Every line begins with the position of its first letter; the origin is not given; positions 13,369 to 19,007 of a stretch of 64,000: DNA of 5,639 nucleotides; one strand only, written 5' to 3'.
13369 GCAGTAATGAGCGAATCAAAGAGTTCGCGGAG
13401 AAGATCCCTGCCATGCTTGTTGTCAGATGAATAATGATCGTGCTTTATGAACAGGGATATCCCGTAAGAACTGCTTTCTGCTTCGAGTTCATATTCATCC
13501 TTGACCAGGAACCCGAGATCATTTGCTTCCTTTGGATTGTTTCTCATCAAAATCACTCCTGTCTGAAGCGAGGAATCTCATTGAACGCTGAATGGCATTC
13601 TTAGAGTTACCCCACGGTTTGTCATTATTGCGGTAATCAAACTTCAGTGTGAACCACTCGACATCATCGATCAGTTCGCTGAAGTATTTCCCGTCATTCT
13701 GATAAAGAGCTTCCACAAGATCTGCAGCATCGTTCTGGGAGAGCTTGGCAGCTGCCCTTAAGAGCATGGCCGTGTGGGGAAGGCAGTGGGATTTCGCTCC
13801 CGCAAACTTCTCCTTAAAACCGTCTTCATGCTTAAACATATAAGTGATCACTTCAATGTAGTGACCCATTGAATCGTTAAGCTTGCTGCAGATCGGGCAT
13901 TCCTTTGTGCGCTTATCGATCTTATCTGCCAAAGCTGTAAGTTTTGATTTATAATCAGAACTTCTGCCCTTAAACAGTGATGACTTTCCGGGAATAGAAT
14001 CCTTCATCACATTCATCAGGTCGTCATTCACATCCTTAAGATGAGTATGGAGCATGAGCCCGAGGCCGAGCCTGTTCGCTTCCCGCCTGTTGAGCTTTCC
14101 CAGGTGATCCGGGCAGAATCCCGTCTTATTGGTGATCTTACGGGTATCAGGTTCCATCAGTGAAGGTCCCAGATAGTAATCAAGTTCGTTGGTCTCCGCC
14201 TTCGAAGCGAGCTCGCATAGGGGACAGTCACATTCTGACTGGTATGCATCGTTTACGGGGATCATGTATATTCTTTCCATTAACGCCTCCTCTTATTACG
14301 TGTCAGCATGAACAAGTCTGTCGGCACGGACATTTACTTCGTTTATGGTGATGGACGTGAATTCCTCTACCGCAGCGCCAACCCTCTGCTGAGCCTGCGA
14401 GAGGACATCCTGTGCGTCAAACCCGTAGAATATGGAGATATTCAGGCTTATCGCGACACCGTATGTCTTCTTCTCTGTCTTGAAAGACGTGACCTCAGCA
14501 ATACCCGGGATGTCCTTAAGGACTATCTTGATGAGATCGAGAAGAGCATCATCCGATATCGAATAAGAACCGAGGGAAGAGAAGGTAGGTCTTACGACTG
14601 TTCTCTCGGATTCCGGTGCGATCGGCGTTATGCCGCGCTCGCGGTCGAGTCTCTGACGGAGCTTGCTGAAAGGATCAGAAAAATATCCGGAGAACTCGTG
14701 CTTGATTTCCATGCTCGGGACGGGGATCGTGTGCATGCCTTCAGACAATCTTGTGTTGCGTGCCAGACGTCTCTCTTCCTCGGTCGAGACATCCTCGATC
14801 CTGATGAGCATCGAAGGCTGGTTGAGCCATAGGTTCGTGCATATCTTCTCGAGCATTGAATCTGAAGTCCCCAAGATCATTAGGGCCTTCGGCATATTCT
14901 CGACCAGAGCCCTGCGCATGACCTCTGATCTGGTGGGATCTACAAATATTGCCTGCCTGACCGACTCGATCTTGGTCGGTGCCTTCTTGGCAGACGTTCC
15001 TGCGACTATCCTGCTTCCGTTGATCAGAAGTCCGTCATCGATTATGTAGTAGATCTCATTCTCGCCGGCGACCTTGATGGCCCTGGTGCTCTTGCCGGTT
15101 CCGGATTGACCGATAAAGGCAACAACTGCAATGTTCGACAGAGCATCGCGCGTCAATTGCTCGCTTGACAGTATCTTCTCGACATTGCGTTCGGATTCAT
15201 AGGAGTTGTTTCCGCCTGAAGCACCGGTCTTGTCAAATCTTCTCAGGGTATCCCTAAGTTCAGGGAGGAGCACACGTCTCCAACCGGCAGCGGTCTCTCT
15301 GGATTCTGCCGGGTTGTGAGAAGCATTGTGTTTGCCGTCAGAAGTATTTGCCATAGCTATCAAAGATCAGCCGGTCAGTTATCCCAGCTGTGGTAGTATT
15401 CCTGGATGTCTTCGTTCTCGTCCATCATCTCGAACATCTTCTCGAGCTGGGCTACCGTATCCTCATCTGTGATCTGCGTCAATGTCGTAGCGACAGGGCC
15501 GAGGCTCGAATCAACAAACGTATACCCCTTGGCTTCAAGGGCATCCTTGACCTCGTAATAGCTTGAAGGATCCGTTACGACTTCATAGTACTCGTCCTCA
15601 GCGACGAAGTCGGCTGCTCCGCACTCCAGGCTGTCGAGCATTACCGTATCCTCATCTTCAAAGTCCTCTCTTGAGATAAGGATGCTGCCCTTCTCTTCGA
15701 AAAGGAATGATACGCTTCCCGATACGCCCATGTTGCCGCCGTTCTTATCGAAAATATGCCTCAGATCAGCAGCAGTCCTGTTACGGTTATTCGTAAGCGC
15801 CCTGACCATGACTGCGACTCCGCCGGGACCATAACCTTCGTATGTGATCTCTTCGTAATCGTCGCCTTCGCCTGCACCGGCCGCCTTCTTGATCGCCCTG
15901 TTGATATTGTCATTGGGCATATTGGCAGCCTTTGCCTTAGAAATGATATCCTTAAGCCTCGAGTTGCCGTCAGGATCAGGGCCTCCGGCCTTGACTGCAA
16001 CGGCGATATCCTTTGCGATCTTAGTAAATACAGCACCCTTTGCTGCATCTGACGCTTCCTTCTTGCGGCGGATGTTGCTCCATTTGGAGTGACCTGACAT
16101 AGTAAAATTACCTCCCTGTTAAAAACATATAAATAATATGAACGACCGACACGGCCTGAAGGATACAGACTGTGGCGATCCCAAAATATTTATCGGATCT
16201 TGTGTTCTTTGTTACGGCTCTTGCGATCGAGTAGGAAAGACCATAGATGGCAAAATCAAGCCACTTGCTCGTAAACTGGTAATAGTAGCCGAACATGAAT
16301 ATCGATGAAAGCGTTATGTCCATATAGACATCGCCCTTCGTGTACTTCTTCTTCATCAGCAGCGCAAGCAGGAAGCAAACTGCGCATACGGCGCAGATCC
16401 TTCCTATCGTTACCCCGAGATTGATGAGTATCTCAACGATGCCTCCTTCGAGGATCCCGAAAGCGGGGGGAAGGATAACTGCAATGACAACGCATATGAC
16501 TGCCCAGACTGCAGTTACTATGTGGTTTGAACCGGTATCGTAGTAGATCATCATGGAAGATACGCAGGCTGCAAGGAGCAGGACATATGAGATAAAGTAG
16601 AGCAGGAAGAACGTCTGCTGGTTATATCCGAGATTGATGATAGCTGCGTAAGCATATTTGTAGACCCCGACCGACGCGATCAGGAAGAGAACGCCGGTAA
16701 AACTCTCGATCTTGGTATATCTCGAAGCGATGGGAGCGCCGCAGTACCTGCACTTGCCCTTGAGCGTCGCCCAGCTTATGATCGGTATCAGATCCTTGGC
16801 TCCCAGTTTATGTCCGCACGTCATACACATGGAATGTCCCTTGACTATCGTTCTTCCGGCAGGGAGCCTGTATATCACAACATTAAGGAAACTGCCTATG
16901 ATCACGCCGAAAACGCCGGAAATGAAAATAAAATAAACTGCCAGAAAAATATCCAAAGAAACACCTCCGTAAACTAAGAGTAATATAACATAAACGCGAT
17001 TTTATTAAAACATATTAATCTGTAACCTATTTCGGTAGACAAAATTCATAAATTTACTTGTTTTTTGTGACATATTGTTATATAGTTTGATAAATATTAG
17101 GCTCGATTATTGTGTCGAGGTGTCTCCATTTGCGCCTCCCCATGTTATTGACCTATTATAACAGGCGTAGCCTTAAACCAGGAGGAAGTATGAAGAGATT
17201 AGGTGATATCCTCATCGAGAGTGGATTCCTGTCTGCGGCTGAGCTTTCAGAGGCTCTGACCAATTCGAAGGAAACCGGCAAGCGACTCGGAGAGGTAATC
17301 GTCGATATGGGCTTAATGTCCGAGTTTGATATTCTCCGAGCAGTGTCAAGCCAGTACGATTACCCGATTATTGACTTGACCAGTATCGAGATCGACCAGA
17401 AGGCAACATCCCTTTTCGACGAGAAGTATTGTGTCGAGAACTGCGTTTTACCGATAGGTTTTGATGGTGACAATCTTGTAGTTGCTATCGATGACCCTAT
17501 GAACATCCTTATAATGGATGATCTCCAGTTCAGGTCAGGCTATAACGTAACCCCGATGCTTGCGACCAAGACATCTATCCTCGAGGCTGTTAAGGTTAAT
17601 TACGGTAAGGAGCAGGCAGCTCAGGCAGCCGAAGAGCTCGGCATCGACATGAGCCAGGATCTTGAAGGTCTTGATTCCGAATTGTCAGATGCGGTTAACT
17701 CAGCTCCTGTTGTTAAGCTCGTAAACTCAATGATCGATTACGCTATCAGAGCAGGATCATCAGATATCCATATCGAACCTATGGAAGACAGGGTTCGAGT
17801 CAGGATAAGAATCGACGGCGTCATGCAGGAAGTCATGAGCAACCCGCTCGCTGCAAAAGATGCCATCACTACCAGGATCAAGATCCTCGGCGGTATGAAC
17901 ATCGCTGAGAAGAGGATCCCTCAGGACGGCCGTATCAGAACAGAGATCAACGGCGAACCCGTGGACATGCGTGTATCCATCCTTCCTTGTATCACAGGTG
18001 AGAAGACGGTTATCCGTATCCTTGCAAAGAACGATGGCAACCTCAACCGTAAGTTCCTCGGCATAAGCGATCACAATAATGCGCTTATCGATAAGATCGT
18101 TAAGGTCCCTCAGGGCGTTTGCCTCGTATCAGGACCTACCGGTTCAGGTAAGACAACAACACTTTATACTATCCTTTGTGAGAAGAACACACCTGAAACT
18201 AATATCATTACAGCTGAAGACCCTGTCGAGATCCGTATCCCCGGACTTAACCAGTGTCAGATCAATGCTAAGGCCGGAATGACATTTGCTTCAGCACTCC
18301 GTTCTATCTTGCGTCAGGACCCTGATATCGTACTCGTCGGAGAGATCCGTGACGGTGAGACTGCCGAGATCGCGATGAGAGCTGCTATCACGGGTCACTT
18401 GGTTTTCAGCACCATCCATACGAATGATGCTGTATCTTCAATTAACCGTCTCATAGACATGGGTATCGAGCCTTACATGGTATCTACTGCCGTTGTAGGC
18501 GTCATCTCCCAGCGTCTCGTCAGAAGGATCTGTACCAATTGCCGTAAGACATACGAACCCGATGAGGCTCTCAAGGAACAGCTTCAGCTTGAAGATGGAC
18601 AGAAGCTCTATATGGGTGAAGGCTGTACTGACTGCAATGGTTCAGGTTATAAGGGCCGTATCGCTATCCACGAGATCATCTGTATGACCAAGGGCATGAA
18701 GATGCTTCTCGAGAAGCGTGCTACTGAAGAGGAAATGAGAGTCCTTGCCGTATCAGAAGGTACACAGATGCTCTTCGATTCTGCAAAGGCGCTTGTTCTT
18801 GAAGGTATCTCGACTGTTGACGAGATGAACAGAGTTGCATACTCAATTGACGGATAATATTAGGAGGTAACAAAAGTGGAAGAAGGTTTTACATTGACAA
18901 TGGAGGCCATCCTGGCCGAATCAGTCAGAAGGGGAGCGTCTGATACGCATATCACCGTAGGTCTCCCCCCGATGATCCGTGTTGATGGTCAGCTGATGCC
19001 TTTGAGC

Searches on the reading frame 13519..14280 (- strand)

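Call 4: search_protein_families(library=ncbifam, proteins=[window:13519-14280:-], max_evalue=0.1)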
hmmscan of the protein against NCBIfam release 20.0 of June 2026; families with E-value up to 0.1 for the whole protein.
window:13519-14280:- (253 aa): 1 family
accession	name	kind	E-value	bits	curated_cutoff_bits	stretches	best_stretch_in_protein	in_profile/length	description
NF038384.1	zinc_YnfU_fam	subfamily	0.064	12.8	36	0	11-30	11-30/52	YnfU family zinc-binding protein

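Call 68: search_protein_families(library=pfam, proteins=[window:13519-14280:-], max_evalue=0.01)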
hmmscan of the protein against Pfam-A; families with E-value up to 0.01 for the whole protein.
window:13519-14280:- (253 aa): 1 family
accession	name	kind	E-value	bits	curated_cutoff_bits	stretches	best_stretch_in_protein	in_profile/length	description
PF19538.4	DUF6062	-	1.5e-81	273.9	27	1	2-240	3-239/243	Family of unknown function (DUF6062)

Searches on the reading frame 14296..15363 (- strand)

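Call 4: search_protein_families(library=ncbifam, proteins=[window:14296-15363:-], max_evalue=0.1)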
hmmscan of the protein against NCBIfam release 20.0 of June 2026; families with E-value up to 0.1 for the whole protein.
window:14296-15363:- (355 aa): 6 families
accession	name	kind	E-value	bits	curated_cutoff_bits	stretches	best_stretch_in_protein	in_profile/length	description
NF033218.1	anchor_AmaP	equivalog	0.0028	17.5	55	1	265-346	85-165/166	alkaline shock response membrane anchor protein AmaP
TIGR03499.1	FlhF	equivalog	0.0049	16.9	174.15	1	52-100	172-220/286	flagellar biosynthesis GTPase FlhF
NF006821.0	PRK09344.1-3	subfamily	0.02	13.5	369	1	73-124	215-271/525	phosphoenolpyruvate carboxykinase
NF058624.1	RSAMHdlseTHET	equivalog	0.03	14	350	1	75-114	58-97/250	(R)-S-adenosyl-L-methionine hydrolase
TIGR02221.1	cas_TM1812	equivalog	0.045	13.7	76.25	1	146-199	33-86/218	TIGR02221 family CRISPR-associated protein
NF045836.1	MMB_0454_fam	equivalog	0.047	14.1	40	1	262-312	7-60/97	MMB_0454 family protein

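Call 68: search_protein_families(library=pfam, proteins=[window:14296-15363:-], max_evalue=0.01)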
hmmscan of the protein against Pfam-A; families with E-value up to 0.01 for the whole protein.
window:14296-15363:- (355 aa): 2 families
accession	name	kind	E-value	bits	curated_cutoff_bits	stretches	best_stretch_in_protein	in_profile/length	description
PF03780.18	Asp23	-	1e-08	36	28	1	299-346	55-103/108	Asp23 family, cell envelope-related function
PF00005.33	ABC_tran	-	0.00072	20.6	25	1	79-210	12-113/137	ABC transporter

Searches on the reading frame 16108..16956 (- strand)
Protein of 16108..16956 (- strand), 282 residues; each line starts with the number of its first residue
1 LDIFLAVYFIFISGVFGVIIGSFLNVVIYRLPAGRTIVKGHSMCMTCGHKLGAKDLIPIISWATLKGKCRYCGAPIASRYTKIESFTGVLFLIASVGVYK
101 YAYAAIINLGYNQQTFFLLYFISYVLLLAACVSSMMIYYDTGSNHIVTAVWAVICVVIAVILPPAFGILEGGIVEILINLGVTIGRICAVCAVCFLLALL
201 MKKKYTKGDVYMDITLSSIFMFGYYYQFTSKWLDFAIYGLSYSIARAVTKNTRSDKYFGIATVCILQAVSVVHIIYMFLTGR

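Call 4: search_protein_families(library=ncbifam, proteins=[window:16108-16956:-], max_evalue=0.1)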
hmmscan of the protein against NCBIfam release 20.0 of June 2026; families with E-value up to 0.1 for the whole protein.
window:16108-16956:- (282 aa): 1 family
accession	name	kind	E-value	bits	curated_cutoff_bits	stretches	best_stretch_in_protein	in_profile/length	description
TIGR04337.1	AmmeMemoSam_rS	hypoth_equivalog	0.01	14.7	220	1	40-83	292-336/349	AmmeMemoRadiSam system radical SAM enzyme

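Call 68: search_protein_families(library=pfam, proteins=[window:16108-16956:-], max_evalue=0.01)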
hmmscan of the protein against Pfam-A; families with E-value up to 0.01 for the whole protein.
window:16108-16956:- (282 aa): 1 family
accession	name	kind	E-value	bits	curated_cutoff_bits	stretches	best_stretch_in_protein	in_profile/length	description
PF06750.18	A24_N_bact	-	5.1e-31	107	23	1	15-95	1-81/84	Bacterial Peptidase A24 N-terminal domain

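Call 82: search_solved_structures(query=window:16108-16956:-, max_evalue=1, show_alignments=1)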
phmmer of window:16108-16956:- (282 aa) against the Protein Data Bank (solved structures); distinct sequences matched with E-value up to 1: 0.

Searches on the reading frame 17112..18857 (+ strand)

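Call 3: search_protein_families(library=pfam, proteins=[window:17112-18857:+], max_evalue=0.1)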
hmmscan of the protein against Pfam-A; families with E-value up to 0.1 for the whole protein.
window:17112-18857:+ (581 aa): 16 families
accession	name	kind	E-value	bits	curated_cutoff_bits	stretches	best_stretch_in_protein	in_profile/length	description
PF00437.27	T2SSE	-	1.2e-128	429.3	24.9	1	195-574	3-370/370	Type II/IV secretion system protein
PF05157.20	MshEN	-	1.2e-19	70.5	23.1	1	82-168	1-88/90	MshEN domain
PF25199.1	nSTAND_NTPase5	-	0.00012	22.3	34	1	330-373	37-81/145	Novel STAND NTPase 5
PF20720.3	nSTAND3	-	0.0044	17.2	27.2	1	334-374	17-57/155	Novel STAND NTPase 3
PF13604.12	AAA_30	-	0.0046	17.1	27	1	323-353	7-37/191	AAA domain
PF13555.12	AAA_29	-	0.011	15.9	27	1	333-359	21-50/61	P-loop containing region of AAA domain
PF13401.12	AAA_22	-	0.016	15.9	27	1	334-369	5-33/130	AAA domain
PF02492.25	cobW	-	0.016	15.3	20.7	1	336-368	2-35/180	CobW/HypB/UreG, nucleotide-binding domain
PF13191.12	AAA_16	-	0.02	15.8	32.6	1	333-371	23-60/167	AAA ATPase domain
PF01443.25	Viral_helicase1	-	0.028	14.7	21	1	338-422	2-78/228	Viral superfamily 1 RNA helicase core domain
PF13481.12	AAA_25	-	0.028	14.5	27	0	334-354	33-53/195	AAA domain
PF13245.12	AAA_19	-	0.04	14.5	25.1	0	331-355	8-32/134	AAA domain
PF01580.24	FtsK_SpoIIIE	-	0.044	13.7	24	1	323-356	29-61/221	FtsK/SpoIIIE family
PF13476.12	AAA_23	-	0.047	14.8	27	0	333-351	18-36/201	AAA domain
PF00005.33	ABC_tran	-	0.047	14.7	25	0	337-370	14-47/137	ABC transporter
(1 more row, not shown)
